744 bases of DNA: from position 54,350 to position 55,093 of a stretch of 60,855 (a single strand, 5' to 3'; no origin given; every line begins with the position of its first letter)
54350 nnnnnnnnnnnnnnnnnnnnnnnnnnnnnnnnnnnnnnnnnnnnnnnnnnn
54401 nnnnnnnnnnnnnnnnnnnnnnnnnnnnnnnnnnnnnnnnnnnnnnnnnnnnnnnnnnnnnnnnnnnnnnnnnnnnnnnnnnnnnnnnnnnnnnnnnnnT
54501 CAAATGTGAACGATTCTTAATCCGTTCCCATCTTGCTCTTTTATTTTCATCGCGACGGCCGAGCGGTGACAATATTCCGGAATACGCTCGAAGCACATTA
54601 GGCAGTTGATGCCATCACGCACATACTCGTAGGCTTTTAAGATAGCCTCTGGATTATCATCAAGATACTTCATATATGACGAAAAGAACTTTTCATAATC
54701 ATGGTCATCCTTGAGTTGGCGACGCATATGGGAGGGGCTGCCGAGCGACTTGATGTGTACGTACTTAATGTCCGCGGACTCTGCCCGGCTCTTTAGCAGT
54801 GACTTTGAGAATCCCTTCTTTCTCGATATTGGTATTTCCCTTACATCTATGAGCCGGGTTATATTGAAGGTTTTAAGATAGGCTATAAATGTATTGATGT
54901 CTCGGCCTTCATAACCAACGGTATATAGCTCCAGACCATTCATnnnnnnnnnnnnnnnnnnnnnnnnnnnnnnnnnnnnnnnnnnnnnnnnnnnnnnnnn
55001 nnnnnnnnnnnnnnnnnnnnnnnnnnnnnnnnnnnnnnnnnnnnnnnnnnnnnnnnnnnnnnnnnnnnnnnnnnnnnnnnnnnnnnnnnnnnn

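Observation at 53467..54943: Low-GC islet at tRNA-Asp encoding a coupled DUF488 + Cys-motif hypothetical pair: candidate novel defence or nucleic-acid repair module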

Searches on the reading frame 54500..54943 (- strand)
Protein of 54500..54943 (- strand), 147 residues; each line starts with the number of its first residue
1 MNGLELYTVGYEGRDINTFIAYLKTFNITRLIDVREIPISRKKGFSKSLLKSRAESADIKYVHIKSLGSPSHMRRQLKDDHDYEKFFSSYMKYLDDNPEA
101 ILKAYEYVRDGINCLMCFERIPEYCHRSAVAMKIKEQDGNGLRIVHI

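Call 5: search_protein_families(library=pfam, proteins=[window:54500-54943:-], max_evalue=0.1)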
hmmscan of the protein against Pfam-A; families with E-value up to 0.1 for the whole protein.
window:54500-54943:- (147 aa): 3 families
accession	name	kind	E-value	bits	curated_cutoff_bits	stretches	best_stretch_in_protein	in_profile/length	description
PF04343.18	DUF488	-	2.3e-27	96.5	22.2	1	16-131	2-118/121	Domain of unknown function DUF488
PF22751.1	DUF488-N3a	-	0.00011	23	27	1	49-137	18-117/118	Active DUF488-N3 subclade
PF22752.1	DUF488-N3i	-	0.018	16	27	1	70-134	45-111/131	Inactive DUF488-N3 subclade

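Call 6: search_protein_families(library=padloc, proteins=[window:54500-54943:-], max_evalue=0.1)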
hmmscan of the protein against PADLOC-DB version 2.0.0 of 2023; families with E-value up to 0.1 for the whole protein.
window:54500-54943:- (147 aa): 4 families
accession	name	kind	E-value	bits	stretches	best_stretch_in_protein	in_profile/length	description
PDLC04505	PDC-M19A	-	3e-40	136.5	1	5-147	150-294/294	-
PDLC04504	PDC-M19A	-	6.7e-25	85.8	1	6-147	91-234/234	-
PDLC04657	PDC-M45B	-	4.1e-16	57.2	1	1-146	1-142/204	-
PDLC04658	PDC-M45C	-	3.2e-14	50.9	1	5-140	2-138/145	-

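Call 27: search_solved_structures(query=window:54500-54943:-, max_evalue=1, show_alignments=2)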
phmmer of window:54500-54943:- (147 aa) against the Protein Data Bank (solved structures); distinct sequences matched with E-value up to 1: 3.
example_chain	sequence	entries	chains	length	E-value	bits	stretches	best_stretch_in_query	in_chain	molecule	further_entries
7udk_A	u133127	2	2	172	0.42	14.2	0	71-97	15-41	Designed helical repeat protein (DHR) RPB_LRP2_R4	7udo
2k7r_A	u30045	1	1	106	0.73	13.4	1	72-125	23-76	Primosomal protein dnaI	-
9y42_D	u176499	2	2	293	0.94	13.1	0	45-114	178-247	Large ribosomal subunit protein uL18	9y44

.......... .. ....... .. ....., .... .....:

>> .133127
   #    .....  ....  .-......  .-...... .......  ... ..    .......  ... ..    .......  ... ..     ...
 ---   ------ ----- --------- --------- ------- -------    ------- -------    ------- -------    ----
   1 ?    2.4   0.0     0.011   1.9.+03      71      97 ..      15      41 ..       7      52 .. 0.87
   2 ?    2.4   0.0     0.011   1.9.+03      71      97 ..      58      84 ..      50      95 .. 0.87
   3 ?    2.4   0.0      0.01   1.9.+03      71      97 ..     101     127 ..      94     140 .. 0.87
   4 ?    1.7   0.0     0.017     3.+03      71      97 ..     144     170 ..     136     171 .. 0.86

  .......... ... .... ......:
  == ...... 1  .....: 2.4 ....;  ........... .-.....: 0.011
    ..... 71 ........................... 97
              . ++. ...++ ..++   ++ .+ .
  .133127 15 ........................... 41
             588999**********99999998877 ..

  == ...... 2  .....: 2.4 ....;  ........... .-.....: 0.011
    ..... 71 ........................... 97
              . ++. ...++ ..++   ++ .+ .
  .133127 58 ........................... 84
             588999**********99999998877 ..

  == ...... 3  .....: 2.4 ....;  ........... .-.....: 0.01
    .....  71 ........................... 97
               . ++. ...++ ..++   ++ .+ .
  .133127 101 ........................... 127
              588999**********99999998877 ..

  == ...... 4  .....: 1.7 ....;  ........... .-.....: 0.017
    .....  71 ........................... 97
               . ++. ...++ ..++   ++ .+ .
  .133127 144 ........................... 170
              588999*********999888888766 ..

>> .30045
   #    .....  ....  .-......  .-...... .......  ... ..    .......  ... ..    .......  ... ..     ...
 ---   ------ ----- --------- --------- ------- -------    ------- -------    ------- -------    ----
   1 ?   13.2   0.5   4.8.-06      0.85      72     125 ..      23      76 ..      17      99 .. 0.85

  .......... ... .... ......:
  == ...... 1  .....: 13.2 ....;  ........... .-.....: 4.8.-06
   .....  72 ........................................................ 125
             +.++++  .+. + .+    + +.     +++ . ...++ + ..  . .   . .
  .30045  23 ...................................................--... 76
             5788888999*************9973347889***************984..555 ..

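Call 42: find_homologous_proteins(query=window:54500-54943:-, max_evalue=0.00001)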
Query window:54500-54943:- (147 aa): 333 proteins with E <= 0.00001 among 340 candidates; the best 120 are listed.
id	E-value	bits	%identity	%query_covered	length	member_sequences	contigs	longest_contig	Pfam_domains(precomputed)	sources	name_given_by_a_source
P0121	1.7e-78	280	84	100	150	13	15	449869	PF04343.19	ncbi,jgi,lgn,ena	ncbi:MAG: DUF488 domain-containing protein [Candidatus Aminicenantales bacterium]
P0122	6.1e-71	255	76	100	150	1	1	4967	PF04343.19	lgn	-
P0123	4.2e-69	249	79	97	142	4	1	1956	PF04343.19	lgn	-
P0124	4.5e-60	220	66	100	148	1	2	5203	PF04343.19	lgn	-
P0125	8.0e-60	219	65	97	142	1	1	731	PF04343.19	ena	-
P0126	9.1e-60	219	65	100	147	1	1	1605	PF04343.19,PF22751.2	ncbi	-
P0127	1.0e-59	219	65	100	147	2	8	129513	PF04343.19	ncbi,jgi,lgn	jgi:uncharacterized protein (DUF488 family)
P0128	2.4e-58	214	64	100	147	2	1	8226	PF04343.19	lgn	-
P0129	9.4e-58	213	62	100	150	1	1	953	PF04343.19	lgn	-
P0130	2.8e-57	211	63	100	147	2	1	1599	PF04343.19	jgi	jgi:uncharacterized protein (DUF488 family)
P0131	3.1e-57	211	63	100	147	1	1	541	PF04343.19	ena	-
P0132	5.9e-57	210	62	100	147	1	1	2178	PF04343.19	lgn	-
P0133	6.1e-57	210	63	100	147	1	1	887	PF04343.19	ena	-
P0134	9.5e-57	209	64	97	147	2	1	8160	PF04343.19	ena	-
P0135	1.1e-56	209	62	100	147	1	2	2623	PF04343.19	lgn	-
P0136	1.3e-56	209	63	100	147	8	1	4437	PF04343.19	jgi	jgi:uncharacterized protein (DUF488 family)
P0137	1.3e-56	209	63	100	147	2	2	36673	PF04343.19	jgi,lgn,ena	jgi:uncharacterized protein (DUF488 family)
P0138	3.7e-56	207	63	100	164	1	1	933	PF04343.19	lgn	-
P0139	6.6e-56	207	63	100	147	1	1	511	PF04343.19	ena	-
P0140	7.9e-56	206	64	100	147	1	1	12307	PF04343.19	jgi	jgi:uncharacterized protein (DUF488 family)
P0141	9.1e-56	206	62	100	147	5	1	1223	PF04343.19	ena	-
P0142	1.3e-55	206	65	100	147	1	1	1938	PF04343.19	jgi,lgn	-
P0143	4.2e-55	204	62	100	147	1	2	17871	PF04343.19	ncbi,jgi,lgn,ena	-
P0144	4.3e-55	204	62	100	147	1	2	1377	PF04343.19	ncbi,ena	-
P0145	4.3e-55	204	63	100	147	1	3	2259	PF04343.19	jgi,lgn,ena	jgi:uncharacterized protein (DUF488 family)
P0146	6.1e-55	203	63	100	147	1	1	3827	PF04343.19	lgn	-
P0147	6.6e-55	203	63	98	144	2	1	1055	PF04343.19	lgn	-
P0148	1.0e-54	203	61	98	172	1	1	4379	PF04343.19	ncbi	-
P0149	1.1e-54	203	63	100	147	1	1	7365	PF04343.19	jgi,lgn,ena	-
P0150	1.3e-54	202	63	100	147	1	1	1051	PF04343.19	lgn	-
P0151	1.6e-54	202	59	100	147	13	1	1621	PF04343.19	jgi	jgi:uncharacterized protein (DUF488 family)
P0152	3.8e-54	201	60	100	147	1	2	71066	PF04343.19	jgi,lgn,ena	-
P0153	4.8e-54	200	63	100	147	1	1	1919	PF04343.19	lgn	-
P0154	5.0e-54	200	59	100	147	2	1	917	PF04343.19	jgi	-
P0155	5.7e-54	200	63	100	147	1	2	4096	PF04343.19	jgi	-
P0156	7.2e-54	200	63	97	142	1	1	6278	PF04343.19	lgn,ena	-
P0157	7.4e-54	200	63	100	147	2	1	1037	PF04343.19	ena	-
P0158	7.9e-54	200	59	100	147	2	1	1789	PF04343.19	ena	-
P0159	8.3e-54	200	63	100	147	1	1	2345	PF04343.19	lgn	-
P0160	9.3e-54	200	59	100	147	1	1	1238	PF04343.19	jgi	jgi:uncharacterized protein (DUF488 family)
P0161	9.5e-54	200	63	98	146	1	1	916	PF04343.19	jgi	jgi:uncharacterized protein (DUF488 family)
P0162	1.2e-53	199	60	100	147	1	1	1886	PF04343.19,PF22751.2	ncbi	-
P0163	1.5e-53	199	62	100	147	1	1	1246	PF04343.19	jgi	jgi:uncharacterized protein (DUF488 family)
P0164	1.7e-53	199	62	100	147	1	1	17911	PF04343.19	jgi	jgi:uncharacterized protein (DUF488 family)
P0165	1.8e-53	199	61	100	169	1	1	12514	PF04343.19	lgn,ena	-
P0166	1.9e-53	199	59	100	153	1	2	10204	PF04343.19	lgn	-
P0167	2.1e-53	198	61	100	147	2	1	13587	PF04343.19,PF22751.2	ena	-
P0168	2.2e-53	198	63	100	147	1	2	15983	PF04343.19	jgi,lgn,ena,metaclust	metaclust:\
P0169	2.9e-53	198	62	100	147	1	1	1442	PF04343.19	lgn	-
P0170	4.5e-53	197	61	100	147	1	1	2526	PF04343.19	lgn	-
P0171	4.9e-53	197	63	100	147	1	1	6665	PF04343.19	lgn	-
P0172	5.0e-53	197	61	100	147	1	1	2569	PF04343.19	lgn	-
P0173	5.4e-53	197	60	100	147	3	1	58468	PF04343.19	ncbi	ncbi:MAG: DUF488 domain-containing protein [Sedimentisphaerales bacterium]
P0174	6.0e-53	197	59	100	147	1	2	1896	PF04343.19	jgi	jgi:uncharacterized protein (DUF488 family)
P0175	6.5e-53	197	61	100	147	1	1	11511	PF04343.19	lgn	-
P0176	6.8e-53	197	61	100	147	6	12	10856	PF04343.19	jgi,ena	-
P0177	7.2e-53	197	60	100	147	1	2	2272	PF04343.19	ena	-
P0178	8.0e-53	197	64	97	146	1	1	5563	PF04343.19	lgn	-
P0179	8.1e-53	197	60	99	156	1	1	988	PF04343.19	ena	-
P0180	9.6e-53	196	61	100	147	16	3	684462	PF04343.19,PF22751.2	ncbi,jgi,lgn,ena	jgi:uncharacterized protein (DUF488 family)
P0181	1.1e-52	196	62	97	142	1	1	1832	PF04343.19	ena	-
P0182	1.2e-52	196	61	100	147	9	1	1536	PF04343.19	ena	-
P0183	1.2e-52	196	61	100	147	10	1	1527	PF04343.19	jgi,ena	jgi:uncharacterized protein (DUF488 family)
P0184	1.3e-52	196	61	100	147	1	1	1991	PF04343.19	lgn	-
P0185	1.3e-52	196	61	97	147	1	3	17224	PF04343.19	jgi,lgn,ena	-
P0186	1.4e-52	196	61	100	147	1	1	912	PF04343.19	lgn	-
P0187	1.5e-52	196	61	100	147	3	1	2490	PF04343.19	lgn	-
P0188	1.7e-52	195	62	97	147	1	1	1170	PF04343.19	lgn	-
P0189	1.8e-52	195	61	97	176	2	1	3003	PF04343.19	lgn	-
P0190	1.8e-52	195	61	100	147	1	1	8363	PF04343.19,PF22751.2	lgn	-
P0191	1.9e-52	195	61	100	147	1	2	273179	PF04343.19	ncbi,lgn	-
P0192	2.4e-52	195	61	100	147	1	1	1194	PF04343.19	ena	-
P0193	2.9e-52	195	59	100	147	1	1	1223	PF04343.19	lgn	-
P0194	3.0e-52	195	61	100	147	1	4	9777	PF04343.19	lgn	-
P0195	3.7e-52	194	60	100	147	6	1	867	PF04343.19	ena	-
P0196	3.9e-52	194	61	99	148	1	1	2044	PF04343.19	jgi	jgi:uncharacterized protein (DUF488 family)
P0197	4.2e-52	194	59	100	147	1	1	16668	PF04343.19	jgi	jgi:uncharacterized protein (DUF488 family)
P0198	4.6e-52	194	61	100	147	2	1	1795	PF04343.19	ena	-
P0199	5.3e-52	194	61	99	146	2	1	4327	PF04343.19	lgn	-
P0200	6.3e-52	194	59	100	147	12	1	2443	PF04343.19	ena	-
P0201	9.9e-52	193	60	100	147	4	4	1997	PF04343.19,PF22751.2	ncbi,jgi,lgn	jgi:uncharacterized protein (DUF488 family)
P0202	1.3e-51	193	59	100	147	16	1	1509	PF04343.19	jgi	-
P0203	1.4e-51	193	61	97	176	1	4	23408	PF04343.19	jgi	jgi:hypothetical protein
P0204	1.5e-51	192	61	97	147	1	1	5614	PF04343.19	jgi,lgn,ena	-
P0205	1.6e-51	192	63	98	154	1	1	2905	PF04343.19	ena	-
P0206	1.6e-51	192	59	100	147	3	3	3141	PF04343.19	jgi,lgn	-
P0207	1.8e-51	192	60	100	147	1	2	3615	PF04343.19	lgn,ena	-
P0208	2.6e-51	192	61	97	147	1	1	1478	PF04343.19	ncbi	-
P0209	3.1e-51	191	59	100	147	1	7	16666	PF04343.19,PF22751.2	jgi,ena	-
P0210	3.2e-51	191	57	99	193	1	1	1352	PF04343.19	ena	-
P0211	3.2e-51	191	61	97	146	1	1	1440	PF04343.19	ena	-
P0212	3.8e-51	191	59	100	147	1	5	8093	PF04343.19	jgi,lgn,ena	jgi:uncharacterized protein (DUF488 family)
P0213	4.4e-51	191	59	100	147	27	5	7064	PF04343.19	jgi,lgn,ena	-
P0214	5.3e-51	191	60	100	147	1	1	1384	PF04343.19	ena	-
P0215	6.4e-51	190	60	100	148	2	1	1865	PF04343.19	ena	-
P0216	1.1e-50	190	62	97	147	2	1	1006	PF04343.19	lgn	-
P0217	1.3e-50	189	62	100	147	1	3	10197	PF04343.19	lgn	-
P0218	1.4e-50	189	55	100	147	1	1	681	PF04343.19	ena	-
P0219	1.9e-50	189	60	100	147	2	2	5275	PF04343.19,PF22751.2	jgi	-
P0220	2.2e-50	189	60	97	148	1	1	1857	PF04343.19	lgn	-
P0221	2.9e-50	188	56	100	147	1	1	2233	PF04343.19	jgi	jgi:uncharacterized protein (DUF488 family)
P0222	2.9e-50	188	62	100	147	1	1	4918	PF04343.19,PF22751.2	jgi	jgi:uncharacterized protein (DUF488 family)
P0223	3.3e-50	188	61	100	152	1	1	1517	PF04343.19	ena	-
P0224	3.6e-50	188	56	100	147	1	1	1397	PF04343.19,PF22751.2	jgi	jgi:uncharacterized protein (DUF488 family)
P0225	4.0e-50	188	59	97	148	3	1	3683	PF04343.19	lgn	-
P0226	4.3e-50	188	60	97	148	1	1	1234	PF04343.19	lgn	-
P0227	4.4e-50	188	59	97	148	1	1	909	PF04343.19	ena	-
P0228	4.8e-50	188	57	100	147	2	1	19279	PF04343.19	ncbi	-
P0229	5.4e-50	187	62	97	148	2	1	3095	PF04343.19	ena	-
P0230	8.5e-50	187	56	98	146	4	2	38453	PF04343.19,PF22751.2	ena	-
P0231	1.0e-49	186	56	100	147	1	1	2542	PF04343.19,PF22751.2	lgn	-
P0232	1.0e-49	186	59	100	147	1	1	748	PF04343.19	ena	-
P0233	1.0e-49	186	59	100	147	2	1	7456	PF04343.19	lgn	-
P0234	1.2e-49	186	55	100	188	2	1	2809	PF04343.19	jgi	jgi:uncharacterized protein (DUF488 family)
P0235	1.3e-49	186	61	97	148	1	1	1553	PF04343.19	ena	-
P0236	1.7e-49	186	58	100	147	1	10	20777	PF04343.19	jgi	jgi:uncharacterized protein (DUF488 family)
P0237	2.2e-49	185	58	100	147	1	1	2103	PF04343.19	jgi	jgi:uncharacterized protein (DUF488 family)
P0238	3.7e-49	185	62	97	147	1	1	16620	PF04343.19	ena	-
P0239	3.8e-49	185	57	100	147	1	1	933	PF04343.19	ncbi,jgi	jgi:uncharacterized protein (DUF488 family)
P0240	4.7e-49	184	61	97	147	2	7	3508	PF04343.19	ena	-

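Call 58: predict_structure(alignment_id=A2)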
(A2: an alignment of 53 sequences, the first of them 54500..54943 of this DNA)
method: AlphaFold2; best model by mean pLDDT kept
length: 147 residues; sequences in the alignment: 53
mean_pLDDT: 90.2   pTM: 0.85
mean pLDDT of the five models: 90.2, 90.1, 89.2, 88.5, 88.2
residues with pLDDT >= 90: 105; 70-90: 35; 50-70: 5; < 50: 2
segments of 3 or more residues with pLDDT < 50: none
pLDDT, mean of each block of 10 residues (from residue 1): 83 93 97 75 85 97 92 90 90 94 93 92 85 94 94
secondary structure, 60 per line:
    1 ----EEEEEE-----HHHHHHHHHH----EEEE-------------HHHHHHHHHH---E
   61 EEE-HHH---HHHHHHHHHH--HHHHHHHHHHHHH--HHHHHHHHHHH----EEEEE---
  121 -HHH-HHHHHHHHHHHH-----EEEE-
elements in order: E5-10 H16-25 E30-33 H47-56 E60-63 H71-80 H83-95 H98-108 E113-117 H126-137 E143-146

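Call 62: fold_search(model_id=the predicted structure, library=pdb)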
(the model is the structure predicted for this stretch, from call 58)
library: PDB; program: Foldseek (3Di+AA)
matches with E <= 10: 1151; with E <= 0.001: 0
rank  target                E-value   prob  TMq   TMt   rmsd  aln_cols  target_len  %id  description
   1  8xj3_A                6.5e-03  0.99  0.50  0.33   5.5       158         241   10  Crystal structure of methyltransferase CbiL from Akkermansia muciniphila (released 2024-06-05)
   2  5tsr_C                1.2e-02  0.75  0.30  0.29  12.2       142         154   13  Crystal structure of PRL-3 phosphatase in complex with the Bateman domain of CNNM3 magnesium transporter (released 2017-02-08)
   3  7mpc                  1.6e-02  0.96  0.45  0.41   7.8       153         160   13  Structure of SsoPTP bound to vanadate (released 2021-09-22)
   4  8xj3_B                1.7e-02  0.97  0.50  0.34   6.0       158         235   10  Crystal structure of methyltransferase CbiL from Akkermansia muciniphila (released 2024-06-05)
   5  4kyr_A                2.0e-02  0.99  0.49  0.37   4.0       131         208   13  Structure of a product bound plant phosphatase (released 2013-07-24)
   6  3hh1_B                2.3e-02  0.93  0.45  0.55   5.7       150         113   13  The Structure of a Tetrapyrrole methylase family protein domain from Chlorobium tepidum TLS (released 2009-07-07)
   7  4kyq                  2.4e-02  0.99  0.50  0.37   3.9       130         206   14  Structure of a product bound plant phosphatase (released 2013-07-24)
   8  1rj9_B                2.4e-02  0.63  0.37  0.23   7.9       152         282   12  Structure of the heterodimer of the conserved GTPase domains of the Signal Recognition Particle (Ffh) and Its Receptor (released 2004-01-27)
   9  6i28                  2.9e-02  0.97  0.48  0.44   6.5       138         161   11  Crystal Structure of Cydia Pomonella PTP-2 phosphatase (released 2019-02-20)
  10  3hh1_D                2.9e-02  0.95  0.47  0.59   5.2       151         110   12  The Structure of a Tetrapyrrole methylase family protein domain from Chlorobium tepidum TLS (released 2009-07-07)
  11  5x8d_A                2.9e-02  0.15  0.23  0.20   9.9       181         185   13  D90L mutant of thermus thermophilus HB8 thymidylate kinase (released 2018-03-14)
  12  1r6h_MODEL_1_A        3.3e-02  0.51  0.34  0.30   8.8       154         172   16  Solution Structure of human PRL-3 (released 2004-01-13)
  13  5x8k_B                3.3e-02  0.20  0.25  0.23   9.8       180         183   12  V158T mutant of thermus thermophilus HB8 thymidylate kinase (released 2018-03-14)
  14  2j7p_B                3.6e-02  0.57  0.36  0.22   9.2       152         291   15  GMPPNP-stabilized NG domain complex of the SRP GTPases Ffh and FtsY (released 2006-12-11)
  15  3nme_B                3.8e-02  0.98  0.51  0.28   4.4       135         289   12  Structure of a plant phosphatase (released 2010-08-11)
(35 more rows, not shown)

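Call 77: search_protein_families(library=phrogs, proteins=[window:54500-54943:-], max_evalue=0.001)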
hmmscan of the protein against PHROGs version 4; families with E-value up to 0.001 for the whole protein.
window:54500-54943:- (147 aa): 2 families
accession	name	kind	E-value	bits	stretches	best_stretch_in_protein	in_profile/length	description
phrog_14939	-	unknown function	5.3e-21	76.2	1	4-138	165-301/313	-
phrog_2450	-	unknown function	0.00015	22.4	1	61-136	70-152/346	-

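Call 85: search_protein_families(library=ncbifam, proteins=[window:54500-54943:-], max_evalue=0.01)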
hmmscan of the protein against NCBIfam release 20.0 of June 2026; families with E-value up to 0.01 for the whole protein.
window:54500-54943:- (147 aa): 0 families
